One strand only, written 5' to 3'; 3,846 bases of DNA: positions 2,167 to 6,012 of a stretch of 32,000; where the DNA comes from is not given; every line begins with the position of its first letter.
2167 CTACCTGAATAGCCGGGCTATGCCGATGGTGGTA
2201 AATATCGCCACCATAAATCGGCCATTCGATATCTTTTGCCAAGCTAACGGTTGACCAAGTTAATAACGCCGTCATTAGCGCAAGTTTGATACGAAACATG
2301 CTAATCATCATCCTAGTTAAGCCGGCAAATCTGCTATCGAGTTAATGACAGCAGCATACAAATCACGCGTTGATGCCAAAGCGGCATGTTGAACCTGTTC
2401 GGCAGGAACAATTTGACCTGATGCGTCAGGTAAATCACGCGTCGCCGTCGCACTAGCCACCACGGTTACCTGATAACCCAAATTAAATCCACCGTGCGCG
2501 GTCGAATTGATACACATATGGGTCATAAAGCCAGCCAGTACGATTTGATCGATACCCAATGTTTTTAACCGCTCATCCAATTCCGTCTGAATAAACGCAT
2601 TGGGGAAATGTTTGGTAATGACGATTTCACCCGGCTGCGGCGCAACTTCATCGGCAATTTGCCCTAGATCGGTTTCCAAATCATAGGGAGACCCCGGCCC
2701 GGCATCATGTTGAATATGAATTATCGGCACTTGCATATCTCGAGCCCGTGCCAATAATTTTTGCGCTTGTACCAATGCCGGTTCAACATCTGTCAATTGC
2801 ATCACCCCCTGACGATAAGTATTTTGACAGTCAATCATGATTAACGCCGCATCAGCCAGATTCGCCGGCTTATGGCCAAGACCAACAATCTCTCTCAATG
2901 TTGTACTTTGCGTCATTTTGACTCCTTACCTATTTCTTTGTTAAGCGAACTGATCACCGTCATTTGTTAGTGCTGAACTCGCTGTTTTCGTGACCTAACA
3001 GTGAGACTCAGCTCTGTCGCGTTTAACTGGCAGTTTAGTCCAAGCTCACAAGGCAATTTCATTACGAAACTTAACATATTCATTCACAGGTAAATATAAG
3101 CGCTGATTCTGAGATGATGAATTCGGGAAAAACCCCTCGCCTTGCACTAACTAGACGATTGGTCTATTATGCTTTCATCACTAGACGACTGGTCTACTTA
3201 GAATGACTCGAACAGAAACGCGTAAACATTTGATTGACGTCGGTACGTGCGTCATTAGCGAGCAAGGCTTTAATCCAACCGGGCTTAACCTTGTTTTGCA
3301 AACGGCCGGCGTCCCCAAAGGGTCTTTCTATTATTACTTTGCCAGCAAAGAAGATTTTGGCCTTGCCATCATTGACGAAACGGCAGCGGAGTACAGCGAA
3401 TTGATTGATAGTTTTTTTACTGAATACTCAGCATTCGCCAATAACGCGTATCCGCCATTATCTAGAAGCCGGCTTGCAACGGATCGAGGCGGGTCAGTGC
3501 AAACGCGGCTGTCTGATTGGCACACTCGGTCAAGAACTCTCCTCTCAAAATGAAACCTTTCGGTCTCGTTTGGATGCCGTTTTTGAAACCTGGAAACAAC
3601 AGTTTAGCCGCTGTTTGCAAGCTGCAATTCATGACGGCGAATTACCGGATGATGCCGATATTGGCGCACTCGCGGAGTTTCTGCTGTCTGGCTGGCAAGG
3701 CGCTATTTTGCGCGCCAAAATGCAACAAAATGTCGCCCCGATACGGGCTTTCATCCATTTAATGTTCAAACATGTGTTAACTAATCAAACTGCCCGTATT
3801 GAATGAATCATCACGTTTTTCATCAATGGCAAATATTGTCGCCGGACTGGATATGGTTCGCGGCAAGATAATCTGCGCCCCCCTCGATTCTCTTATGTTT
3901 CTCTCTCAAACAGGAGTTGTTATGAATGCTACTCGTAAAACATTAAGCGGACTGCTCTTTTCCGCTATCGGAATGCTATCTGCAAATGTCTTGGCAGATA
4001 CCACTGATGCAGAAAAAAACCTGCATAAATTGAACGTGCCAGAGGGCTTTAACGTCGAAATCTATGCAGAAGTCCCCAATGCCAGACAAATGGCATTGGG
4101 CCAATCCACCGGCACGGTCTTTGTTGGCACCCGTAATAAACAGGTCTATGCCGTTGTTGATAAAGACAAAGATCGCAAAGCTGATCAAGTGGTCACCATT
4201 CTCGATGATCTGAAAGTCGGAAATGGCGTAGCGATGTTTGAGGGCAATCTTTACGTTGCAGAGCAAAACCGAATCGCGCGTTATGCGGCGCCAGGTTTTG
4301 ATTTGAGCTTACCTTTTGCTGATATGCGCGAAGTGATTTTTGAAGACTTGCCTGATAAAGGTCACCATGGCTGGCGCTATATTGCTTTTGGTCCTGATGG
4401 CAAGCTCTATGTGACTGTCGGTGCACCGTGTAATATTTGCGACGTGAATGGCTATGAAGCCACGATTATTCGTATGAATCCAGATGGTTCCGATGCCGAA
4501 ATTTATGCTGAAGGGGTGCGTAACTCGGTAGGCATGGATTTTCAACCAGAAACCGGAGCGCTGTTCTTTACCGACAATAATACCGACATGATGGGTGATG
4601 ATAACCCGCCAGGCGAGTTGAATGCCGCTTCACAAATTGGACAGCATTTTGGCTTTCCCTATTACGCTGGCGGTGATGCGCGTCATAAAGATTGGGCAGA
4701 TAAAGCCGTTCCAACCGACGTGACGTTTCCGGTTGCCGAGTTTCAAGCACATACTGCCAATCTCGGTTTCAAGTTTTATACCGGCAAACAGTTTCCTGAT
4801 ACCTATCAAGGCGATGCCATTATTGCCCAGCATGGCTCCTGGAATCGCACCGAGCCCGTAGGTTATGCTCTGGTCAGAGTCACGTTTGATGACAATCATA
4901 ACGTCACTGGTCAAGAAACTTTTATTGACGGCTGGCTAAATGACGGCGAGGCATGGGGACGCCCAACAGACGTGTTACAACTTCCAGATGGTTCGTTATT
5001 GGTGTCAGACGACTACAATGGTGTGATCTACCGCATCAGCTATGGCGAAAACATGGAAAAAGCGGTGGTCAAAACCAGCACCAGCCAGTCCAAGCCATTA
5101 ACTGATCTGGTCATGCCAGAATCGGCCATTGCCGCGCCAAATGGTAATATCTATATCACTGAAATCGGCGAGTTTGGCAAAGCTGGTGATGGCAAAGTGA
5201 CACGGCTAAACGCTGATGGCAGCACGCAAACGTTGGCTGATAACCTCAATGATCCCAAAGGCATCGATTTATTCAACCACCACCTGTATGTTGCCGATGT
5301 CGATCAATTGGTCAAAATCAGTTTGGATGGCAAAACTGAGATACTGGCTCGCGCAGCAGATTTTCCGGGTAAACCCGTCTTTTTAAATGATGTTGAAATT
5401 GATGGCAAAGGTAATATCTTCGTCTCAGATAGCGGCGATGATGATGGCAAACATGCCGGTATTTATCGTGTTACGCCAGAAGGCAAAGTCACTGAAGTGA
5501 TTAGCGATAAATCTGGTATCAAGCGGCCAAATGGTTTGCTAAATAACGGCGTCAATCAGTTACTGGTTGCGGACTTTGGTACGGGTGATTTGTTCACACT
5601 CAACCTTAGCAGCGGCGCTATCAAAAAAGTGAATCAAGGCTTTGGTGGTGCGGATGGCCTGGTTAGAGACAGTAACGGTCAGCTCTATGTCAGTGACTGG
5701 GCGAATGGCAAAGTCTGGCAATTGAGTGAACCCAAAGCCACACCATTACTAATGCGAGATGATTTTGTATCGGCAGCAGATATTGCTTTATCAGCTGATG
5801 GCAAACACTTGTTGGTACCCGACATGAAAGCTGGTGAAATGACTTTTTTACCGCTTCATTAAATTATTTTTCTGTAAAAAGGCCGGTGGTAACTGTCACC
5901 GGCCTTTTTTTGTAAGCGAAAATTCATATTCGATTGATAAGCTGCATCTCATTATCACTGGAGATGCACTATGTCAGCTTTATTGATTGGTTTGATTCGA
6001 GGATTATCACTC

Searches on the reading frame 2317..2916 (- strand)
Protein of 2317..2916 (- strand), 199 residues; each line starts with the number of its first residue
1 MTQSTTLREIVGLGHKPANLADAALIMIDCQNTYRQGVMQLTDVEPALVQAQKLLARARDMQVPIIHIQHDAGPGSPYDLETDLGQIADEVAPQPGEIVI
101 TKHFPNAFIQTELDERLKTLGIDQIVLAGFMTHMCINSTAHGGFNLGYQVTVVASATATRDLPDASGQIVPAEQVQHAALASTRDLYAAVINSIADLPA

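Call 9: search_protein_families(library=pfam, proteins=[window:2317-2916:-], max_evalue=0.001)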
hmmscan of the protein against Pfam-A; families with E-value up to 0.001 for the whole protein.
window:2317-2916:- (199 aa): 1 family
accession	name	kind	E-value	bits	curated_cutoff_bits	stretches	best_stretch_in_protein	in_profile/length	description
PF00857.26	Isochorismatase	-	5.1e-37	128.1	27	1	23-191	1-171/175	Isochorismatase domain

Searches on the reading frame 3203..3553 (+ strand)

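Call 9: search_protein_families(library=pfam, proteins=[window:3203-3553:+], max_evalue=0.001)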
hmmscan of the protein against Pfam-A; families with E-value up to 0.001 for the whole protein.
window:3203-3553:+ (116 aa): 1 family
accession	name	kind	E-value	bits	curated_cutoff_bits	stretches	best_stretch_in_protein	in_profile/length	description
PF00440.29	TetR_N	-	2.7e-10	40.3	24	1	10-52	1-43/47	Bacterial regulatory proteins, tetR family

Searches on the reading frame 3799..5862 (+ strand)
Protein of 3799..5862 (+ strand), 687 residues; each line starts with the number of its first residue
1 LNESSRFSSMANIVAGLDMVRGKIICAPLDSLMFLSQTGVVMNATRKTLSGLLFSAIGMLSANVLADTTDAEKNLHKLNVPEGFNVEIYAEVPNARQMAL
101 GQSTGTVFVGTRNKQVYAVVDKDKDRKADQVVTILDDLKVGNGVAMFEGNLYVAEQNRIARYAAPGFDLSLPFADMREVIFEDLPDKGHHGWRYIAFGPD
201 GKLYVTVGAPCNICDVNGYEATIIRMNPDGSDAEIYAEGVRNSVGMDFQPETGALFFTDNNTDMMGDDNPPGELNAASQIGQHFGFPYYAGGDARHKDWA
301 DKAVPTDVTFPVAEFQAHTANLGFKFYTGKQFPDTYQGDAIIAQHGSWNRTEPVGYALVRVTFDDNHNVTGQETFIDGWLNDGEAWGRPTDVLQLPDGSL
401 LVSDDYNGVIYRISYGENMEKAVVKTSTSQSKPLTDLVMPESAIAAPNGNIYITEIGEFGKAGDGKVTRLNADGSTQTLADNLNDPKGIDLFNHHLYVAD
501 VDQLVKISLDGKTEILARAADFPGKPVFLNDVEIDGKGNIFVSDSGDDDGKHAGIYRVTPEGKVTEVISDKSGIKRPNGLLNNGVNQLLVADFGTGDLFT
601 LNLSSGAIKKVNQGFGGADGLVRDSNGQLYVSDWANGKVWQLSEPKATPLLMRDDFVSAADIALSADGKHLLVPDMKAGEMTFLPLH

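Call 9: search_protein_families(library=pfam, proteins=[window:3799-5862:+], max_evalue=0.001)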
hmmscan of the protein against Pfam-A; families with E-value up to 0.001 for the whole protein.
window:3799-5862:+ (687 aa): 6 families
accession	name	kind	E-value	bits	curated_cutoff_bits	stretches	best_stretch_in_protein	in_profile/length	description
PF08450.18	SGL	-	1.5e-17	64.5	26.3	1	497-643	55-211/246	SMP-30/Gluconolactonase/LRE-like region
PF07995.17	GSDH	-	1.8e-17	64.1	25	1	177-411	99-331/332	Glucose / Sorbosone dehydrogenase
PF23500.1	DUF7133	-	1.5e-16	61.1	27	1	105-411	38-353/385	Domain of unknown function (DUF7133)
PF01436.27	NHL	-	5.7e-10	39.2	20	0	617-641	3-27/28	NHL repeat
PF03088.22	Str_synth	-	1.1e-05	25.9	25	0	635-676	35-76/89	Strictosidine synthase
PF22807.2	TrAA12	-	6.4e-05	21.9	30.9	1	300-370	263-326/463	TrAA12-like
